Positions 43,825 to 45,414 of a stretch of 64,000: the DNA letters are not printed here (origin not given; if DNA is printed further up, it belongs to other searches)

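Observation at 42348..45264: Predicted membrane pseudokinase (HGH in place of HRD) overlapping an MscS-FHA mechanosensitive channel gene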

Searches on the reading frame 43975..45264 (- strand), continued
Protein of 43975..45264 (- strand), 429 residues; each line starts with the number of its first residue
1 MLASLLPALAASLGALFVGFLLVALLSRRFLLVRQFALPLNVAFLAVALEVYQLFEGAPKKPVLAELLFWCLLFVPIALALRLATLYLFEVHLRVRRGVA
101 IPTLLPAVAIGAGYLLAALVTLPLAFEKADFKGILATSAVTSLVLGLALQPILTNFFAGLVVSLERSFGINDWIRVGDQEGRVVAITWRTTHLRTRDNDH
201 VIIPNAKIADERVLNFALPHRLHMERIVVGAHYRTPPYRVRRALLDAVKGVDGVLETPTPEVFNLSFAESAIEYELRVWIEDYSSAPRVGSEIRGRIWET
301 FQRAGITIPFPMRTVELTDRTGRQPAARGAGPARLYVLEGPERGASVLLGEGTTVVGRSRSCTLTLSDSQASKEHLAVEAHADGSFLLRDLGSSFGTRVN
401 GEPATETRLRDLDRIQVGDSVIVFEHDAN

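Call 77: search_protein_families(library=pfam, proteins=[P0262, P0263, P0267, P0271, P0293, P0247, P0248, P0254, P0256, P0305], max_evalue=0.001)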
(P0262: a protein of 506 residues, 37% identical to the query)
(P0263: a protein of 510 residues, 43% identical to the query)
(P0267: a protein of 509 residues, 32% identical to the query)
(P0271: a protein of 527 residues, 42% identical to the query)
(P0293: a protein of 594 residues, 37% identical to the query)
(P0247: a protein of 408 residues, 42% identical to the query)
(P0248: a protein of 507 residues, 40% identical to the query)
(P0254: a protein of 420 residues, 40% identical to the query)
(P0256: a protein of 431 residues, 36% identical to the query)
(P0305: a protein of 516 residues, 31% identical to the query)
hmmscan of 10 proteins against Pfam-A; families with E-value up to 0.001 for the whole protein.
P0262 (506 aa): 3 families
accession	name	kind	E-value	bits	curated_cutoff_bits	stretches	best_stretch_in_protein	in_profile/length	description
PF00027.35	cNMP_binding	-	2.6e-24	85.5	27.5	1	370-454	4-88/89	Cyclic nucleotide-binding domain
PF00924.24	MS_channel_2nd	-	3.5e-24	85.1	20.2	1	155-221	1-67/68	Mechanosensitive ion channel, beta-domain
PF21082.3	MS_channel_3rd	-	8.3e-15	55.4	21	1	231-312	3-88/88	Mechanosensitive ion channel MscS, C-terminal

P0263 (510 aa): 3 families
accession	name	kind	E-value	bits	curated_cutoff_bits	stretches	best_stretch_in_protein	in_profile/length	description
PF00027.35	cNMP_binding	-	4.3e-23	81.5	27.5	1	372-457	3-88/89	Cyclic nucleotide-binding domain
PF00924.24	MS_channel_2nd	-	3.2e-20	72.5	20.2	1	158-223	1-66/68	Mechanosensitive ion channel, beta-domain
PF21082.3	MS_channel_3rd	-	9.4e-15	55.3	21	1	233-315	2-88/88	Mechanosensitive ion channel MscS, C-terminal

P0267 (509 aa): 3 families
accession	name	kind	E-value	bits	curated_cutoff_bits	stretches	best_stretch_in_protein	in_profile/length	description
PF00027.35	cNMP_binding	-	8.8e-23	80.5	27.5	1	369-455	3-89/89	Cyclic nucleotide-binding domain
PF00924.24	MS_channel_2nd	-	1.1e-19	70.8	20.2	1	153-218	1-66/68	Mechanosensitive ion channel, beta-domain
PF21082.3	MS_channel_3rd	-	2e-11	44.6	21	1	228-310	4-88/88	Mechanosensitive ion channel MscS, C-terminal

P0271 (527 aa): 3 families
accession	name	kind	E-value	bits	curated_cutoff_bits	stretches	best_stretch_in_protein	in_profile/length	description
PF00027.35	cNMP_binding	-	4.1e-24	84.8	27.5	1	390-471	6-88/89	Cyclic nucleotide-binding domain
PF00924.24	MS_channel_2nd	-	1.9e-21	76.4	20.2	1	173-239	1-67/68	Mechanosensitive ion channel, beta-domain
PF21082.3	MS_channel_3rd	-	4.9e-12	46.6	21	1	260-330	17-88/88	Mechanosensitive ion channel MscS, C-terminal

P0293 (594 aa): 3 families
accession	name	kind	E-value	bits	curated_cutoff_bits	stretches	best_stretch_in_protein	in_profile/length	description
PF00924.24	MS_channel_2nd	-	8.4e-21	74.3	20.2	1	239-305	1-67/68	Mechanosensitive ion channel, beta-domain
PF00027.35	cNMP_binding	-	1.6e-19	70.1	27.5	1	450-535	4-89/89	Cyclic nucleotide-binding domain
PF21082.3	MS_channel_3rd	-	1.1e-16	61.4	21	1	315-396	3-88/88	Mechanosensitive ion channel MscS, C-terminal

P0247 (408 aa): 4 families
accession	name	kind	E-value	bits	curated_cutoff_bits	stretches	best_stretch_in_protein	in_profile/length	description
PF00924.24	MS_channel_2nd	-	1.3e-19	70.5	20.2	1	137-201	3-67/68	Mechanosensitive ion channel, beta-domain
PF00498.31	FHA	-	8.9e-14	52.1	20.7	1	334-394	2-65/67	FHA domain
PF16697.10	Yop-YscD_cpl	-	4.3e-13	49.8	33.2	1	318-403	3-91/94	Inner membrane component of T3SS, cytoplasmic domain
PF21082.3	MS_channel_3rd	-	4.6e-06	27.4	21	1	211-291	3-87/88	Mechanosensitive ion channel MscS, C-terminal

P0248 (507 aa): 4 families
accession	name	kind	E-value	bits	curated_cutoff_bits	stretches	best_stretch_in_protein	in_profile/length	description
PF00924.24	MS_channel_2nd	-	3e-21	75.7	20.2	1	190-256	1-67/68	Mechanosensitive ion channel, beta-domain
PF00498.31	FHA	-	2.4e-18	66.8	20.7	1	390-453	1-67/67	FHA domain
PF16697.10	Yop-YscD_cpl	-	3.6e-15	56.4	33.2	1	375-458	4-89/94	Inner membrane component of T3SS, cytoplasmic domain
PF21082.3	MS_channel_3rd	-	2e-13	51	21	1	269-347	6-88/88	Mechanosensitive ion channel MscS, C-terminal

P0254 (420 aa): 4 families
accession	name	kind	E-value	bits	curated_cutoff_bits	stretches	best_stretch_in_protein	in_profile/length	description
PF00924.24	MS_channel_2nd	-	7.3e-20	71.3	20.2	1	151-216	2-67/68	Mechanosensitive ion channel, beta-domain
PF00498.31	FHA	-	1.7e-16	60.8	20.7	1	350-412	2-67/67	FHA domain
PF16697.10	Yop-YscD_cpl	-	1.7e-14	54.3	33.2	1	331-419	1-91/94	Inner membrane component of T3SS, cytoplasmic domain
PF21082.3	MS_channel_3rd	-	4.1e-06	27.6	21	1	226-306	3-87/88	Mechanosensitive ion channel MscS, C-terminal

P0256 (431 aa): 4 families
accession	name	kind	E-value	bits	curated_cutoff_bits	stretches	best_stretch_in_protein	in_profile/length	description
PF00498.31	FHA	-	3.1e-20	72.8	20.7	1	356-419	2-67/67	FHA domain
PF00924.24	MS_channel_2nd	-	8.7e-19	67.8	20.2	1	152-218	1-67/68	Mechanosensitive ion channel, beta-domain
PF16697.10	Yop-YscD_cpl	-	7.9e-18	64.9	33.2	1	338-427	2-92/94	Inner membrane component of T3SS, cytoplasmic domain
PF21082.3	MS_channel_3rd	-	4.3e-05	24.3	21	1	228-308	3-87/88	Mechanosensitive ion channel MscS, C-terminal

P0305 (516 aa): 3 families
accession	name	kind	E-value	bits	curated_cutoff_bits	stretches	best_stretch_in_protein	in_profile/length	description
PF00027.35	cNMP_binding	-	5.5e-26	90.8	27.5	1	375-460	2-87/89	Cyclic nucleotide-binding domain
PF00924.24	MS_channel_2nd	-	4.5e-20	72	20.2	1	162-228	1-67/68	Mechanosensitive ion channel, beta-domain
PF21082.3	MS_channel_3rd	-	2.3e-13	50.8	21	1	238-319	3-88/88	Mechanosensitive ion channel MscS, C-terminal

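Call 78: list_cluster_members(proteins=[P0247, P0248, P0254, P0256, P0305, P0253, P0258, P0262, P0263, P0308])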
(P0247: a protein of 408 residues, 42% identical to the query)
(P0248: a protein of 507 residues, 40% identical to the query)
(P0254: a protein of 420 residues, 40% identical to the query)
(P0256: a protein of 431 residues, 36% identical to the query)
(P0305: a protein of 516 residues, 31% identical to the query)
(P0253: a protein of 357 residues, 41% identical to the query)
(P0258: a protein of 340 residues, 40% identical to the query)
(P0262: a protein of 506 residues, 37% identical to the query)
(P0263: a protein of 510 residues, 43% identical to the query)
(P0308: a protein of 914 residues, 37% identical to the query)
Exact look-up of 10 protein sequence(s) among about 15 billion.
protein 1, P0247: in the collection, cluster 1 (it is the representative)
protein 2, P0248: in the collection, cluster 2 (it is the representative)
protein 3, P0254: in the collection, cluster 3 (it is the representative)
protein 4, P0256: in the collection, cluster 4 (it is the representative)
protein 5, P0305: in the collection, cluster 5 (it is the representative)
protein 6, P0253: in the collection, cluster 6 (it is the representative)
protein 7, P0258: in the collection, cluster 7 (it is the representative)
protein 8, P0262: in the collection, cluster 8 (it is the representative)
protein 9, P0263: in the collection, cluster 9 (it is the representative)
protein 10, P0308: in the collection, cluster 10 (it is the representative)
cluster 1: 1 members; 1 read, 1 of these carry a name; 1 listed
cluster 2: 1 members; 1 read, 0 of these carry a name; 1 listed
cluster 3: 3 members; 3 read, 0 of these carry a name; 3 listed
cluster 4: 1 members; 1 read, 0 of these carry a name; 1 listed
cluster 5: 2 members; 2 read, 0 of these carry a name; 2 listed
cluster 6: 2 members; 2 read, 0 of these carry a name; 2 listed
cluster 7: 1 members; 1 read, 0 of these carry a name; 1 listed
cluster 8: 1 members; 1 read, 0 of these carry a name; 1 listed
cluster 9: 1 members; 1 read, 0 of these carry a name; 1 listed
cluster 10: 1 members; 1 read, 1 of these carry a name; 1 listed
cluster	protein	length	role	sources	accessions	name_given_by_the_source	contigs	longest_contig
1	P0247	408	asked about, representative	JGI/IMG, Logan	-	small-conductance mechanosensitive channel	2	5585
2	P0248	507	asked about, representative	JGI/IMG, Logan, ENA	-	-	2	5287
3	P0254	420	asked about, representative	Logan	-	-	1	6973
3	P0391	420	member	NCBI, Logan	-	-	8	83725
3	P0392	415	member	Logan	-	-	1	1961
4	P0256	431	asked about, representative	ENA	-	-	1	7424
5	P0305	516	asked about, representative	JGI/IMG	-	-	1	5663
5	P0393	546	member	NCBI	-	-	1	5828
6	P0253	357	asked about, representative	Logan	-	-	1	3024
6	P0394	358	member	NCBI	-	-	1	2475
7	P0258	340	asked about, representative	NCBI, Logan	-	-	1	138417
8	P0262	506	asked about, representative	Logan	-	-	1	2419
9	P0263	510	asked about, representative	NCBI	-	-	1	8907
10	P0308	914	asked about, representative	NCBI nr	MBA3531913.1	FHA domain-containing protein [Ardenticatenales bacterium]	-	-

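Call 81: find_encoding_contigs(protein=P0258, flank=5000, max_places=1)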
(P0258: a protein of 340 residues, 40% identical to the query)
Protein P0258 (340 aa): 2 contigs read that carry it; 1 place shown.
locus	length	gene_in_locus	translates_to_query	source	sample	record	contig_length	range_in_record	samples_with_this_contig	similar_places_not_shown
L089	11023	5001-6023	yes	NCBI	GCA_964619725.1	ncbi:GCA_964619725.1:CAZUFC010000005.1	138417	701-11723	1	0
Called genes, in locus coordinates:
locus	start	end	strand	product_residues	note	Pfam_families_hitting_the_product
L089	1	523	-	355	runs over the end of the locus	PF13371:TPR_9 (faint), PF07719:TPR_2 (faint)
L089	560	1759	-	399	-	PF01209:Ubie_methyltran (weak), PF13489:Methyltransf_23, PF08241:Methyltransf_11, PF08242:Methyltransf_12, PF13649:Methyltransf_25, PF13847:Methyltransf_31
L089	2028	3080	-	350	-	PF01661:Macro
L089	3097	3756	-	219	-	PF14487:DarT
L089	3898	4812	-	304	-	PF02219:MTHFR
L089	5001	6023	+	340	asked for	PF00924:MS_channel_2nd, PF21082:MS_channel_3rd, PF16697:Yop-YscD_cpl, PF00498:FHA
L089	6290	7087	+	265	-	-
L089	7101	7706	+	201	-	PF22194:WHD_F93 (faint)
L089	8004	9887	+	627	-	PF13414:TPR_11 (weak), PF14559:TPR_19 (weak), PF00515:TPR_1, PF07719:TPR_2 (weak), PF13181:TPR_8, PF23914:TPR_CcmH_CycH, PF13414:TPR_11, PF24575:TPR_Slam (weak), +12 more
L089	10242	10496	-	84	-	PF06769:YoeB_toxin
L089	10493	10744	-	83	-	PF02604:PhdYeFM_antitox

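Call 82: find_encoding_contigs(protein=P0391, flank=5000, max_places=1)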
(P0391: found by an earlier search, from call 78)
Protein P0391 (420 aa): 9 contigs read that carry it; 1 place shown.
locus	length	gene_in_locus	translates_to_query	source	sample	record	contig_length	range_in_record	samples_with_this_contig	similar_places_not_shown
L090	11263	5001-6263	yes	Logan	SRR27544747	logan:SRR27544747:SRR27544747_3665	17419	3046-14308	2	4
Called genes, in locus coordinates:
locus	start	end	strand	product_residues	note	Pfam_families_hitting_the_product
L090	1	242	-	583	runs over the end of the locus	PF01926:MMR_HSR1, PF02421:FeoB_N, PF07670:Gate, PF07664:FeoB_C, PF07670:Gate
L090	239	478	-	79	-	PF04023:FeoA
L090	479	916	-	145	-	PF01475:FUR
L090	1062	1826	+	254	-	PF02146:SIR2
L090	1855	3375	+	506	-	PF00070:Pyr_redox (weak), PF00890:FAD_binding_2 (weak), PF01266:DAO, PF01494:FAD_binding_3 (weak), PF01593:Amino_oxidase, PF01946:Thi4, PF07992:Pyr_redox_2 (weak), PF13450:NAD_binding_8, +2 more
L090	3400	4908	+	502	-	PF02683:DsbD_TM, PF11139:SfLAP, PF13386:DsbD_2 (weak)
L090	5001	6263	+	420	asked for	PF00924:MS_channel_2nd, PF21082:MS_channel_3rd (weak), PF16697:Yop-YscD_cpl, PF00498:FHA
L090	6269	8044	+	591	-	PF00069:Pkinase, PF07714:PK_Tyr_Ser-Thr, PF13428:TPR_14 (faint), PF07719:TPR_2 (faint), PF13174:TPR_6 (faint), PF13525:YfiO (weak), PF00515:TPR_1 (faint), PF13424:TPR_12 (weak), +1 more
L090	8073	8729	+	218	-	PF08242:Methyltransf_12 (faint), PF13489:Methyltransf_23, PF08241:Methyltransf_11 (faint)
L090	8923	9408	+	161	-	PF00702:Hydrolase (faint), PF13419:HAD_2 (faint), PF13242:Hydrolase_like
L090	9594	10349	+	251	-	-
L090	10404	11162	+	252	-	PF13505:OMP_b-brl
